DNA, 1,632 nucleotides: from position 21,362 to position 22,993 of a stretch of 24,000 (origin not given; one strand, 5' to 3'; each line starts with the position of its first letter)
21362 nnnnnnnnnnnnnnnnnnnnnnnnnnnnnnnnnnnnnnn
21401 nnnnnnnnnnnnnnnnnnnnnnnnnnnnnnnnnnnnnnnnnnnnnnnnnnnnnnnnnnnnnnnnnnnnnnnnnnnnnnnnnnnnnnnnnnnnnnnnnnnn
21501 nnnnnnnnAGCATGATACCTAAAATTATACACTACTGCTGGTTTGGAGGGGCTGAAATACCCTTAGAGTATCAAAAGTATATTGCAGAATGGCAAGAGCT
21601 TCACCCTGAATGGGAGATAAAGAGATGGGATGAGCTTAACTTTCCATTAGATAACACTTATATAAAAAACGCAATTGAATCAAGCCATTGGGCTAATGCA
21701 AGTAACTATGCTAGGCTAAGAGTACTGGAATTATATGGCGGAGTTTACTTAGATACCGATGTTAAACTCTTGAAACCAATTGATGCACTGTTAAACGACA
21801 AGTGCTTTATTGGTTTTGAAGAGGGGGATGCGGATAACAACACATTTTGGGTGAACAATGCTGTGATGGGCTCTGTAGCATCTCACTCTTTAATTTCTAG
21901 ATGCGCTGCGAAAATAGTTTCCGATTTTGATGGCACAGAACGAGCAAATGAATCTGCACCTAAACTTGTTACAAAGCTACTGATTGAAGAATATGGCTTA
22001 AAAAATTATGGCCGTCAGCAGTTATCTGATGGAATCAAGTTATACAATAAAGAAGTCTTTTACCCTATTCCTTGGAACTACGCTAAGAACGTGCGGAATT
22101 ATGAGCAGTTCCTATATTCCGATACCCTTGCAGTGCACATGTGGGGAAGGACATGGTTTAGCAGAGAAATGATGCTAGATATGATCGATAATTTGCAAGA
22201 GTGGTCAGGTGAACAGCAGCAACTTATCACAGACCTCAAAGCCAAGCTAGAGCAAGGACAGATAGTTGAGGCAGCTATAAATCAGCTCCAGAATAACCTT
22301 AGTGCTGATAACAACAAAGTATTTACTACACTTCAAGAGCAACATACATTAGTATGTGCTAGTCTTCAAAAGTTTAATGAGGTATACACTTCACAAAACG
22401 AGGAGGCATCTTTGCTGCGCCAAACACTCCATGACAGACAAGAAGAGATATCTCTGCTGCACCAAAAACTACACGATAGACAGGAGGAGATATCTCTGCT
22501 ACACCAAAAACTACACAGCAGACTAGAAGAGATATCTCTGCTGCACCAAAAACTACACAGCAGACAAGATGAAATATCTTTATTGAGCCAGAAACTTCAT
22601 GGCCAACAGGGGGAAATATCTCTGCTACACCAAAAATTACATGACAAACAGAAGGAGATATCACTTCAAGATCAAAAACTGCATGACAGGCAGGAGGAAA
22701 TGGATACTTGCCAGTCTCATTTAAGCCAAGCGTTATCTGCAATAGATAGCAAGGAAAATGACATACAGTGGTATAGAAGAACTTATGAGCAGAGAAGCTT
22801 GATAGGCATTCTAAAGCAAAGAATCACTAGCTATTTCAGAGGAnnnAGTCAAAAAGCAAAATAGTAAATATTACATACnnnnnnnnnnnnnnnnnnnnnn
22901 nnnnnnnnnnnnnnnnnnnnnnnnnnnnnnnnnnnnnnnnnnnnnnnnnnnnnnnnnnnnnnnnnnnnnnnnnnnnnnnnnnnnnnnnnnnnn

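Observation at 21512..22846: GT32-type glycosyltransferase fused to a repeat-built, histidine-studded coiled coil: a candidate molecular ruler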

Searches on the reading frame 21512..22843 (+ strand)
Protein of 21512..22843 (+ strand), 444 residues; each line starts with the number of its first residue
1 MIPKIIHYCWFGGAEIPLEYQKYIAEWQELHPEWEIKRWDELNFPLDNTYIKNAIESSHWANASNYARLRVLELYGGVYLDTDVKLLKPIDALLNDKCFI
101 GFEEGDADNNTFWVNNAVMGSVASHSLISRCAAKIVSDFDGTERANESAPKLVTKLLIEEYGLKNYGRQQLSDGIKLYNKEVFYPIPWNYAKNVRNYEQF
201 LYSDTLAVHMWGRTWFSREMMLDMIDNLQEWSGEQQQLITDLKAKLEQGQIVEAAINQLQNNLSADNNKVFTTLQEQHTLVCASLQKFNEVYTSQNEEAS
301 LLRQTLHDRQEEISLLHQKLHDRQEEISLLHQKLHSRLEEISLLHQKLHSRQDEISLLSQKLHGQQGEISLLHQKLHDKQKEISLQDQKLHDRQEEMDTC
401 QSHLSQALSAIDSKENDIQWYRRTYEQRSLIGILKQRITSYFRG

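Call 8: search_protein_families(library=pfam, proteins=[window:21512-22843:+], max_evalue=0.01)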
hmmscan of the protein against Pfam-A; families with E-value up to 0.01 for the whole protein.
window:21512-22843:+ (444 aa): 5 families
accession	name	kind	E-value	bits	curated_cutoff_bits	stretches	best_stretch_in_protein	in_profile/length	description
PF04488.21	Gly_transf_sug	-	2.9e-13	50.8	23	1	19-99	3-92/93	Glycosyltransferase sugar-binding region containing DXD motif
PF04572.17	Gb3_synth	-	5.7e-08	33.4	22.3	1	124-215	5-103/131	Alpha 1,4-glycosyltransferase conserved region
PF05704.18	Caps_synth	-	4e-05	23.6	24.5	1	3-131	47-184/278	Capsular polysaccharide synthesis protein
PF12919.13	TcdA_TcdB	-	0.002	17.9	23.6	1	48-84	158-194/382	TcdA/TcdB catalytic glycosyltransferase domain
PF06818.20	Fez1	-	0.0079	17.1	34.4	0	365-430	8-66/199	Fez1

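Call 9: search_protein_families(library=ncbifam, proteins=[window:21512-22843:+], max_evalue=0.01)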
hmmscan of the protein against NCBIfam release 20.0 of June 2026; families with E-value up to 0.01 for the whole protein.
window:21512-22843:+ (444 aa): 2 families
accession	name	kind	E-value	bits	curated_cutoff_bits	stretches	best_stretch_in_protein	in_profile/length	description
TIGR02169.1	SMC_prok_A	equivalog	4.8e-08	31.2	729.4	1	220-427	289-495/1165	chromosome segregation protein SMC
TIGR02168.1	SMC_prok_B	equivalog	6.1e-06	24.3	567.35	1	227-427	701-900/1181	chromosome segregation protein SMC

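Call 10: find_encoding_contigs(protein=window:21512-22843:+, flank=10000, max_places=10)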
Protein window:21512-22843:+ (444 aa): no gene with exactly this product is on record in the collection.

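Call 11: find_homologous_proteins(query=window:21512-22843:+)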
Query window:21512-22843:+ (444 aa): 901 proteins with E <= 0.001 among 8000 candidates; the best 120 are listed.
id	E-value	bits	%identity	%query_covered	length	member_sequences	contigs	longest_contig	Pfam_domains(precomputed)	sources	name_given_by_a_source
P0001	2.9e-276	934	94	100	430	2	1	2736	PF04488.22,PF04572.18,PF05704.19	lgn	-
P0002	1.8e-104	368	40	99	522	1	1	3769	PF04488.22,PF04572.18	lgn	-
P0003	1.1e-98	349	60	56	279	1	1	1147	PF04488.22,PF04572.18,PF12919.14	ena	-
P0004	1.2e-96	343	46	81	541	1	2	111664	PF04488.22,PF04572.18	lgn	-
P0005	2.9e-95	338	59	55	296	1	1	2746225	PF04488.22,PF04572.18,PF12919.14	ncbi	ncbi:glycosyltransferase [Rufibacter soli]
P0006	2.0e-94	335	37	99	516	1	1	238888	PF04488.22,PF04572.18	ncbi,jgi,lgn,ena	jgi:hypothetical protein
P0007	4.3e-94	334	39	98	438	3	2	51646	PF04488.22,PF04572.18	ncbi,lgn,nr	ncbi:MAG TPA: glycosyltransferase [Chitinophagaceae bacterium]|nr:glycosyltransferase [Chitinophagac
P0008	3.4e-93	331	39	100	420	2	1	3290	PF04488.22,PF04572.18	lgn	-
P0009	1.1e-92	329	37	99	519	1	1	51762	PF04488.22,PF04572.18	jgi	-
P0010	5.6e-91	324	38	98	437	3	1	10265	PF04488.22,PF04572.18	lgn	-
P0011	1.4e-90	322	58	52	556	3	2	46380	PF04488.22,PF04572.18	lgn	-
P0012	1.1e-85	306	46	75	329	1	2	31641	PF04488.22,PF04572.18,PF05704.19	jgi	jgi:hypothetical protein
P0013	3.9e-85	305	36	100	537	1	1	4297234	PF04488.22,PF04572.18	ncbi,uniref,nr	ncbi:hypothetical protein KJS94_17610 [Flavihumibacter rivuli]|uniref:glycosyltransferase n=1 Tax=Fl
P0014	1.1e-84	303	45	75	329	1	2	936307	PF04488.22,PF04572.18,PF05704.19,PF12919.14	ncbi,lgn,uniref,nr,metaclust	ncbi:hypothetical protein A4H97_06675 [Niastella yeongjuensis]|uniref:Alpha 1,4-glycosyltransferase 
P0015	3.2e-84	302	56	54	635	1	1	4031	PF04488.22,PF04572.18,PF12919.14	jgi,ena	jgi:DNA repair exonuclease SbcCD ATPase subunit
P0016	1.1e-83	300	37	94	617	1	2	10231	PF04488.22,PF04572.18,PF12919.14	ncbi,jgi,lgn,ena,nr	ncbi:MAG TPA: glycosyltransferase [Bacteroidia bacterium]|jgi:chromosome segregation ATPase|nr:glyco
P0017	3.6e-83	298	43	75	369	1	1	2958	PF04488.22,PF04572.18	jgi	jgi:hypothetical protein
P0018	6.6e-83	297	37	96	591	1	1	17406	PF04488.22,PF04572.18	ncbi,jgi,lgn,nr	ncbi:MAG TPA: glycosyltransferase [Bacteroidia bacterium]|jgi:predicted RNase H-like HicB family nuc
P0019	1.1e-82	296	37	99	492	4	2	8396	PF04488.22,PF04572.18,PF05704.19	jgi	jgi:hypothetical protein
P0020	1.5e-82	296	52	55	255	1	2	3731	PF04488.22,PF04572.18,PF12919.14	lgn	-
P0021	1.4e-81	293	38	92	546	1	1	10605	PF04488.22,PF04572.18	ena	-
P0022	3.0e-81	292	36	92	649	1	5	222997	PF04488.22,PF04572.18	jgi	jgi:mannosyltransferase OCH1-like enzyme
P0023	3.7e-81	291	47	65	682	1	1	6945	PF04488.22,PF04572.18,PF12919.14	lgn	-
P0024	7.9e-81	290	34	99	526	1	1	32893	PF04488.22,PF04572.18,PF05704.19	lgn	-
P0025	1.6e-80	289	40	80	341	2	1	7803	PF04488.22,PF04572.18,PF05704.19,PF12919.14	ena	-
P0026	2.7e-80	289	49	58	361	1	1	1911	PF04488.22,PF04572.18,PF05704.19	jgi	jgi:hypothetical protein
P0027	5.6e-79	284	50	51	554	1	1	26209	PF04488.22,PF04572.18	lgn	-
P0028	3.7e-78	282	38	84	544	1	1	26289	PF04488.22,PF04572.18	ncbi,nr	ncbi:MAG: hypothetical protein EOO05_01120 [Chitinophagaceae bacterium]|nr:MAG: hypothetical protein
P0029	7.0e-78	281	51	55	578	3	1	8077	PF04488.22,PF04572.18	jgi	jgi:mannosyltransferase OCH1-like enzyme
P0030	9.0e-77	277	51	56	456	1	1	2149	PF04488.22,PF04572.18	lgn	-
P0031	3.7e-76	275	36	99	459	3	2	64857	PF04488.22,PF04572.18,PF05704.19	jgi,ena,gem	-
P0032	2.3e-75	272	45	64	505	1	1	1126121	PF04488.22,PF04572.18,PF12919.14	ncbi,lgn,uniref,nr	ncbi:alpha 1,4-glycosyltransferase [Lacibacter cauensis]|uniref:Alpha 1,4-glycosyltransferase n=1 Ta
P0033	3.6e-75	272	50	56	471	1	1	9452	PF04488.22,PF04572.18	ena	-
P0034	3.6e-75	272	50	52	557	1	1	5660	PF04488.22,PF04572.18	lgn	-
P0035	7.7e-75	271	36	98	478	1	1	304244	PF04488.22,PF04572.18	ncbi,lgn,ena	-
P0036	5.9e-74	268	41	77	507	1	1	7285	PF04488.22,PF04572.18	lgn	-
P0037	9.0e-74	267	46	59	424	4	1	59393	PF04488.22,PF04572.18,PF05704.19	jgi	-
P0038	3.1e-73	265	44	73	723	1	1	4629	PF04488.22,PF04572.18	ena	-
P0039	1.0e-72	264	47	62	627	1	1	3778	PF04488.22,PF04572.18,PF27150.1,PF12919.14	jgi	jgi:hypothetical protein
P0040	6.2e-71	258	38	77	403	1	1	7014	PF04488.22,PF04572.18,PF12919.14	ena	-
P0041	4.0e-69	252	36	85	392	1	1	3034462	PF04488.22,PF04572.18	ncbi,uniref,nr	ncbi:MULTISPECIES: glycosyltransferase [Niastella]|uniref:Alpha 1,4-glycosyltransferase domain-conta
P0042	2.5e-68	249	47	51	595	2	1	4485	PF04488.22,PF04572.18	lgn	-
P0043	4.5e-67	245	49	51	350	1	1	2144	PF04488.22,PF04572.18,PF05704.19,PF12919.14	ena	-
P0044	2.3e-64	236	35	100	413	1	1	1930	PF04488.22,PF04572.18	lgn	-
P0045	3.3e-64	236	42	56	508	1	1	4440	PF04488.22,PF04572.18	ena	-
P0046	8.3e-55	205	46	48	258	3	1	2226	PF04488.22,PF04572.18,PF12919.14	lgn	-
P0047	3.7e-52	196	43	50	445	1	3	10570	PF04488.22,PF04572.18,PF05704.19,PF12919.14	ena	-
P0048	2.0e-50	190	32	51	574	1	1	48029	PF04488.22,PF05704.19,PF12919.14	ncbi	-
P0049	8.0e-49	185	43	49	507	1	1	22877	PF04488.22,PF04572.18,PF05704.19,PF01697.34,PF12919.14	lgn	-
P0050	1.0e-48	185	37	59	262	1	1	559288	PF04488.22,PF04572.18,PF05704.19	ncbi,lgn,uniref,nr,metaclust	ncbi:glycosyltransferase [Segetibacter koreensis]|uniref:glycosyltransferase n=1 Tax=Segetibacter ko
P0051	4.6e-47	179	40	53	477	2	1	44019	PF04488.22,PF12919.14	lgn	-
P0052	1.4e-46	177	45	41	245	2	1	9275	PF04488.22,PF12919.14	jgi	jgi:mannosyltransferase OCH1-like enzyme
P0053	1.5e-45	174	41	49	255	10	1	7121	PF04488.22,PF04572.18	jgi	jgi:mannosyltransferase OCH1-like enzyme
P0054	1.8e-45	174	44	48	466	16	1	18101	PF04488.22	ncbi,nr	ncbi:MAG: hypothetical protein KBF57_04770 [Saprospiraceae bacterium]|nr:hypothetical protein [Sapro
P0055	6.5e-44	169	43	49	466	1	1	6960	PF04488.22,PF12919.14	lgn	-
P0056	2.9e-43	167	30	41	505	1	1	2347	PF04488.22,PF05704.19,PF12919.14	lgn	-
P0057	3.2e-42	163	39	49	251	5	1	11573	PF04488.22,PF12919.14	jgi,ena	-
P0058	2.5e-41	160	40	49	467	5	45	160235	PF04488.22,PF04572.18,PF12919.14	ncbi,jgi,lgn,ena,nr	ncbi:MAG: glycosyltransferase [Saprospiraceae bacterium]|nr:glycosyltransferase [Saprospiraceae bact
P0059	2.8e-40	157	38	50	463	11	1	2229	PF04488.22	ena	-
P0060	3.8e-40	156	37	49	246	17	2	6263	PF04488.22,PF05704.19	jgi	-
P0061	5.9e-40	156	37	48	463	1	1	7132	PF04488.22,PF02475.24,PF12919.14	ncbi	-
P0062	2.0e-39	154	38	48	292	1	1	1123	PF04488.22,PF04572.18,PF05704.19,PF12919.14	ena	-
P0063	1.1e-38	151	39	48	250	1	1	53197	PF04488.22,PF04572.18,PF12919.14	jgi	-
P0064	1.6e-35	141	32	48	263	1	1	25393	PF04488.22,PF05704.19,PF12919.14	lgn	-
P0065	2.3e-35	141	38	49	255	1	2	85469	PF04488.22,PF05704.19,PF12919.14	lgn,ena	-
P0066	2.5e-34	137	36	48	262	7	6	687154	PF04488.22,PF05704.19,PF12919.14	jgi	jgi:mannosyltransferase OCH1-like enzyme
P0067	4.0e-34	136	35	48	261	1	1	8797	PF04488.22,PF05704.19,PF12919.14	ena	-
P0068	4.2e-34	136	35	48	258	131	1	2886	PF04488.22,PF04572.18,PF05704.19,PF12919.14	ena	-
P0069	8.4e-34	135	34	49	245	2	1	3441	PF04488.22,PF05704.19,PF12919.14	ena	-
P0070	8.6e-34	135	38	49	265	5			PF04488.22,PF05704.19,PF12919.14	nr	nr:glycosyltransferase [uncultured Intestinimonas sp.]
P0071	1.1e-33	135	35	48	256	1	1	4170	PF04488.22,PF05704.19,PF12919.14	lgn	-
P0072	1.3e-33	135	35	49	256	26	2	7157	PF04488.22,PF04572.18,PF05704.19,PF12919.14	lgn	-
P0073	1.5e-33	135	34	48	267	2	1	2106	PF04488.22,PF05704.19,PF12919.14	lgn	-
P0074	1.6e-33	134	37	49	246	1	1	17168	PF04488.22,PF05704.19,PF12919.14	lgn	-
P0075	2.4e-33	134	38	48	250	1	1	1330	PF04488.22,PF05704.19,PF12919.14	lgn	-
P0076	3.2e-33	133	32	50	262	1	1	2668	PF04488.22,PF05704.19,PF12919.14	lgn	-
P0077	3.4e-33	133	32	49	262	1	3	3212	PF04488.22,PF05704.19,PF12919.14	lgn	-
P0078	6.1e-33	133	36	49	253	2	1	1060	PF04488.22,PF05704.19,PF12919.14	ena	-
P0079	9.7e-33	132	34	52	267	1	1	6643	PF04488.22,PF05704.19,PF12919.14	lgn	-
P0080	9.8e-33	132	35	49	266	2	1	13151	PF04488.22,PF04572.18,PF05704.19,PF12919.14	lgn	-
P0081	1.0e-32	132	36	48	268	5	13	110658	PF04488.22,PF05704.19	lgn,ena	-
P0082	1.0e-32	132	35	50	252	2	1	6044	PF04488.22,PF05704.19,PF12919.14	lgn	-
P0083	1.4e-32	131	35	48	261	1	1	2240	PF04488.22,PF05704.19,PF12919.14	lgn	-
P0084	2.3e-32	131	36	51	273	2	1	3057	PF04488.22,PF05704.19,PF12919.14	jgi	jgi:hypothetical protein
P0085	2.5e-32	131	34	50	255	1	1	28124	PF04488.22,PF05704.19,PF12919.14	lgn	-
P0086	3.6e-32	130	35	49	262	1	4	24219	PF04488.22,PF05704.19,PF12919.14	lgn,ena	-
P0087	4.5e-32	130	36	48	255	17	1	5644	PF04488.22,PF05704.19,PF12919.14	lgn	-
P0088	4.6e-32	130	36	48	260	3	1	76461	PF04488.22,PF05704.19,PF12919.14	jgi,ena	-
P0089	4.7e-32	130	33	50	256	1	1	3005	PF04488.22,PF05704.19,PF12919.14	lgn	-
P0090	9.5e-32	129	35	51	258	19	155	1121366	PF04488.22,PF05704.19,PF12919.14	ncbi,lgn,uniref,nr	ncbi:glycosyltransferase family 32 protein [Streptococcus uberis]|uniref:glycosyltransferase family 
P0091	1.4e-31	128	40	42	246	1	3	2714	PF04488.22,PF05704.19,PF12919.14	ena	-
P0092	1.4e-31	128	37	49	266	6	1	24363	PF04488.22,PF05704.19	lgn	-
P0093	1.8e-31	128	36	48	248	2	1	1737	PF04488.22,PF05704.19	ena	-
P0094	1.9e-31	128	35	49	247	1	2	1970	PF04488.22,PF05704.19,PF12919.14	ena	-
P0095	2.2e-31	127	33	48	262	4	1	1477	PF04488.22,PF05704.19,PF12919.14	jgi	jgi:mannosyltransferase OCH1-like enzyme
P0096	2.2e-31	127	36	49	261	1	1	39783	PF04488.22,PF05704.19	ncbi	-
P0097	2.6e-31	127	36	50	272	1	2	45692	PF04488.22,PF05704.19,PF12919.14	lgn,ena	-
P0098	2.8e-31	127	33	50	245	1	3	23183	PF04488.22,PF05704.19,PF12919.14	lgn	-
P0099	3.2e-31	127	33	48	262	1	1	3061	PF04488.22,PF05704.19,PF12919.14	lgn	-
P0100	3.4e-31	127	36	49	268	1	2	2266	PF04488.22,PF05704.19,PF12919.14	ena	-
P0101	4.7e-31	126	37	49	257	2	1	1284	PF04488.22,PF05704.19,PF12919.14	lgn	-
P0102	6.8e-31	126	36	48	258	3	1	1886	PF04488.22,PF05704.19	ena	-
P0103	8.3e-31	126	37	49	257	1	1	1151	PF04488.22,PF05704.19,PF12919.14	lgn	-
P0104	9.2e-31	125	36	49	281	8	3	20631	PF04488.22,PF05704.19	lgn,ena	-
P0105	1.1e-30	125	36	49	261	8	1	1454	PF04488.22,PF05704.19,PF12919.14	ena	-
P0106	1.2e-30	125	34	49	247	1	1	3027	PF04488.22,PF05704.19,PF12919.14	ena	-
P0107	1.2e-30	125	35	49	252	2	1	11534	PF04488.22,PF05704.19,PF12919.14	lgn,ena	-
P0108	1.2e-30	125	34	48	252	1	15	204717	PF04488.22,PF05704.19,PF12919.14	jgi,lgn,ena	-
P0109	1.2e-30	125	34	48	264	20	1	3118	PF04488.22,PF05704.19,PF12919.14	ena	-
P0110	1.2e-30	125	35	49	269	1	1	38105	PF04488.22,PF05704.19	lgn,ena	-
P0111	1.7e-30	124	36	49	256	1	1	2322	PF04488.22,PF05704.19,PF12919.14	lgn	-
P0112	1.9e-30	124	35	48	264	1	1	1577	PF04488.22,PF05704.19,PF12919.14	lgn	-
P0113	1.9e-30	124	35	49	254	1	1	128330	PF04488.22,PF05704.19,PF12919.14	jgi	jgi:hypothetical protein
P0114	2.0e-30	124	38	49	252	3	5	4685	PF04488.22,PF05704.19,PF12919.14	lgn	-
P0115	2.1e-30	124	38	42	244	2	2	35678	PF04488.22,PF05704.19,PF12919.14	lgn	-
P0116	2.2e-30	124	35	49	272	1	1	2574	PF04488.22,PF12919.14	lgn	-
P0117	2.3e-30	124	35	49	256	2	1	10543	PF04488.22,PF05704.19,PF12919.14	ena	-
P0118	3.1e-30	124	34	49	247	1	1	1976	PF04488.22,PF05704.19,PF12919.14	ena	-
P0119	3.4e-30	124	35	49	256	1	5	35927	PF04488.22,PF05704.19,PF12919.14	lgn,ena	-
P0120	3.4e-30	124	36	49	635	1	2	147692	PF04488.22,PF05704.19,PF04464.21,PF12919.14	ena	-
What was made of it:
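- Only one close relative exists in 5.8e9 protein clusters (call 11). Stand-alone bacterial GT32s are common in capsule and O-antigen loci (names in call 11).
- Tried and rejected: The first protein search found only one close relative, P0001 (call 11).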

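Call 16: find_encoding_contigs(protein=P0001, flank=10000, max_places=4)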
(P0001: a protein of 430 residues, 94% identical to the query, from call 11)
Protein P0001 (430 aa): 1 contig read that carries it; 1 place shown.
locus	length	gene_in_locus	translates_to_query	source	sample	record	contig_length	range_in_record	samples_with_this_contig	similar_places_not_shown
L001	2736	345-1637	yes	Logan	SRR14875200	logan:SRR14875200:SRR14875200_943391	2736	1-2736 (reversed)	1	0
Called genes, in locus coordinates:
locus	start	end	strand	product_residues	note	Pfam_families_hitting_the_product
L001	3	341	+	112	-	?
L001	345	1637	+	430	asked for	PF05704:Caps_synth (weak), PF04488:Gly_transf_sug, PF04572:Gb3_synth (weak)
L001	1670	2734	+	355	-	?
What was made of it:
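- It comes from a 2736-bp Logan contig (call 16).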

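Call 17: find_encoding_contigs(protein=P0013, flank=10000, max_places=3)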
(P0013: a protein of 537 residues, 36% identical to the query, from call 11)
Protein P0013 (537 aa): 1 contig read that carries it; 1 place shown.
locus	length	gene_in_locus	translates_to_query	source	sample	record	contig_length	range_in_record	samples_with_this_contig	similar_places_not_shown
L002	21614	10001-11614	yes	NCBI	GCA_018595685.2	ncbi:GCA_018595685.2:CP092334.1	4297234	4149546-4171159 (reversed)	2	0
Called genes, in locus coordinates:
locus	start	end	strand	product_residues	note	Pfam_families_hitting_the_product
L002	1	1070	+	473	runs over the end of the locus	PF00488:MutS_V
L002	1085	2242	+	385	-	PF00795:CN_hydrolase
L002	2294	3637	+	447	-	PF01266:DAO, PF01593:Amino_oxidase, PF07992:Pyr_redox_2 (faint), PF13450:NAD_binding_8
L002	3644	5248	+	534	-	PF17900:Peptidase_M1_N, PF01433:Peptidase_M1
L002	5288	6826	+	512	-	PF05362:Lon_C (weak), PF13541:ChlI, PF01078:Mg_chelatase, PF07728:AAA_5, PF00493:MCM (weak), PF13335:Mg_chelatase_C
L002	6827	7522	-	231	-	PF02397:Bac_transf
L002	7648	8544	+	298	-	PF00535:Glycos_transf_2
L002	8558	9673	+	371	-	PF13439:Glyco_transf_4, PF13477:Glyco_trans_4_2 (weak), PF13579:Glyco_trans_4_4, PF00534:Glycos_transf_1, PF13692:Glyco_trans_1_4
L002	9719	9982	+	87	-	-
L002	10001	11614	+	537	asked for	PF04488:Gly_transf_sug, PF04572:Gb3_synth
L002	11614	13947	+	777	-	PF08323:Glyco_transf_5 (faint), PF13439:Glyco_transf_4, PF13579:Glyco_trans_4_4, PF00534:Glycos_transf_1, PF13692:Glyco_trans_1_4, PF00535:Glycos_transf_2, PF10111:Glyco_tranf_2_2, PF13641:Glyco_tranf_2_3 (weak)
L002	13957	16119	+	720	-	PF13439:Glyco_transf_4, PF13579:Glyco_trans_4_4, PF00534:Glycos_transf_1, PF13692:Glyco_trans_1_4, PF13641:Glyco_tranf_2_3, PF00535:Glycos_transf_2, PF10111:Glyco_tranf_2_2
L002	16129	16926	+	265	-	PF01061:ABC2_membrane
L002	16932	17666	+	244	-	PF00005:ABC_tran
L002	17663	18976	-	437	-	PF04932:Wzy_C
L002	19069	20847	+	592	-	PF00664:ABC_membrane, PF00005:ABC_tran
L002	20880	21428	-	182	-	-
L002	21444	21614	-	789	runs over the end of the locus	PF13620:CarboxypepD_reg, PF13715:CarbopepD_reg_2, PF07715:Plug, PF00593:TonB_dep_Rec_b-barrel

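Call 23: find_encoding_contigs(protein=P0006, flank=10000, max_places=2)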
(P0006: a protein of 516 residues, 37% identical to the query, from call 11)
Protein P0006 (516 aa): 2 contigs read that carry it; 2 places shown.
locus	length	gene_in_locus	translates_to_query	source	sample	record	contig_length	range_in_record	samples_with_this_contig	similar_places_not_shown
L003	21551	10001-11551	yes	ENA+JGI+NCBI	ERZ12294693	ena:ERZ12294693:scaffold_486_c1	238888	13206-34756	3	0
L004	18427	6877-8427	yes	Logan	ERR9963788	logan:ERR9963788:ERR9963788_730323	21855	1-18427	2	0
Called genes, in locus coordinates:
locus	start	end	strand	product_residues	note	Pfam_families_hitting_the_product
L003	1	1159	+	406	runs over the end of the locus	PF02401:LYTB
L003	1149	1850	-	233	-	PF02224:Cytidylate_kin, PF13189:Cytidylate_kin2, PF13238:AAA_18 (faint)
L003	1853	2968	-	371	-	-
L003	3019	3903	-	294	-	PF02629:CoA_binding, PF13380:CoA_binding_2, PF13607:Succ_CoA_lig, PF00549:Ligase_CoA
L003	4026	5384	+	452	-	PF10396:TrmE_N, PF12631:MnmE_helical, PF01926:MMR_HSR1, PF02421:FeoB_N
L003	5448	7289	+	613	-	-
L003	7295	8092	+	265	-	PF00535:Glycos_transf_2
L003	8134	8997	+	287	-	PF00685:Sulfotransfer_1 (weak), PF13469:Sulfotransfer_3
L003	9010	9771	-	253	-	-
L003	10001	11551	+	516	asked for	PF04488:Gly_transf_sug, PF04572:Gb3_synth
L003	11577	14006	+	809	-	PF00535:Glycos_transf_2, PF10111:Glyco_tranf_2_2, PF13641:Glyco_tranf_2_3, PF01762:Galactosyl_T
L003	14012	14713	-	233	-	-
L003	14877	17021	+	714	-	PF13439:Glyco_transf_4, PF00534:Glycos_transf_1, PF13692:Glyco_trans_1_4, PF00535:Glycos_transf_2, PF10111:Glyco_tranf_2_2, PF13641:Glyco_tranf_2_3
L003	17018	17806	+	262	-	PF01061:ABC2_membrane (weak)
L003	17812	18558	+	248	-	PF00005:ABC_tran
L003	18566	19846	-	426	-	PF04932:Wzy_C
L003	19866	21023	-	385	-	PF13439:Glyco_transf_4, PF13579:Glyco_trans_4_4 (weak), PF13477:Glyco_trans_4_2 (weak), PF00534:Glycos_transf_1, PF13692:Glyco_trans_1_4, PF13524:Glyco_trans_1_2 (weak)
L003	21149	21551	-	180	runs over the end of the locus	-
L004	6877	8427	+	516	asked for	PF04488:Gly_transf_sug, PF04572:Gb3_synth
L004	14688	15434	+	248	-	PF00005:ABC_tran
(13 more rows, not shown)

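Call 24: find_encoding_contigs(protein=P0004, flank=10000, max_places=2)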
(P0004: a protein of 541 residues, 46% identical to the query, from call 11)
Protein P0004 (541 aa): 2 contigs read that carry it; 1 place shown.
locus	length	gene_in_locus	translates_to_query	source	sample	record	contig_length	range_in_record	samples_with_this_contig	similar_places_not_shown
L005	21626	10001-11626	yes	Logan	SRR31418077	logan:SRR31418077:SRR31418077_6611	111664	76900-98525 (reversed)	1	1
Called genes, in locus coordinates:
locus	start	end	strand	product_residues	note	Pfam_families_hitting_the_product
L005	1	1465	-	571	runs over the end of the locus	PF14052:Caps_assemb_Wzi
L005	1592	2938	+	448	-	PF01979:Amidohydro_1, PF07969:Amidohydro_3 (faint), PF12890:DHOase (weak)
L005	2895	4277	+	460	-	PF00488:MutS_V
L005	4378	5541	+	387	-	PF00795:CN_hydrolase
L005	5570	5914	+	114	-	-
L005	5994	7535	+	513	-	PF13541:ChlI, PF01078:Mg_chelatase, PF07728:AAA_5, PF00493:MCM (weak), PF13335:Mg_chelatase_C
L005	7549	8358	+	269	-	PF00535:Glycos_transf_2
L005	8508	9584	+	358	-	PF13439:Glyco_transf_4, PF13579:Glyco_trans_4_4, PF13477:Glyco_trans_4_2 (weak), PF00534:Glycos_transf_1, PF13692:Glyco_trans_1_4, PF13524:Glyco_trans_1_2 (weak)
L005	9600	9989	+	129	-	-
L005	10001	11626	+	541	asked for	PF04488:Gly_transf_sug, PF04572:Gb3_synth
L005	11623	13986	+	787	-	PF13439:Glyco_transf_4, PF13579:Glyco_trans_4_4 (weak), PF00534:Glycos_transf_1, PF13692:Glyco_trans_1_4, PF00535:Glycos_transf_2, PF10111:Glyco_tranf_2_2, PF13641:Glyco_tranf_2_3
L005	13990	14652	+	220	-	PF13489:Methyltransf_23 (weak), PF13847:Methyltransf_31 (weak), PF08241:Methyltransf_11, PF08242:Methyltransf_12 (weak), PF13649:Methyltransf_25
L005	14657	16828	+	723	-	PF13439:Glyco_transf_4, PF00534:Glycos_transf_1, PF13692:Glyco_trans_1_4, PF00535:Glycos_transf_2, PF10111:Glyco_tranf_2_2, PF13641:Glyco_tranf_2_3 (weak)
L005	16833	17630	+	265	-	PF01061:ABC2_membrane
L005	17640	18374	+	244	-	PF00005:ABC_tran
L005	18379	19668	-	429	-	PF04932:Wzy_C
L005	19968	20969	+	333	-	PF13439:Glyco_transf_4 (faint), PF00534:Glycos_transf_1, PF13692:Glyco_trans_1_4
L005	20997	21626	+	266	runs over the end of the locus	PF05575:V_cholerae_RfbT (weak), PF05050:Methyltransf_21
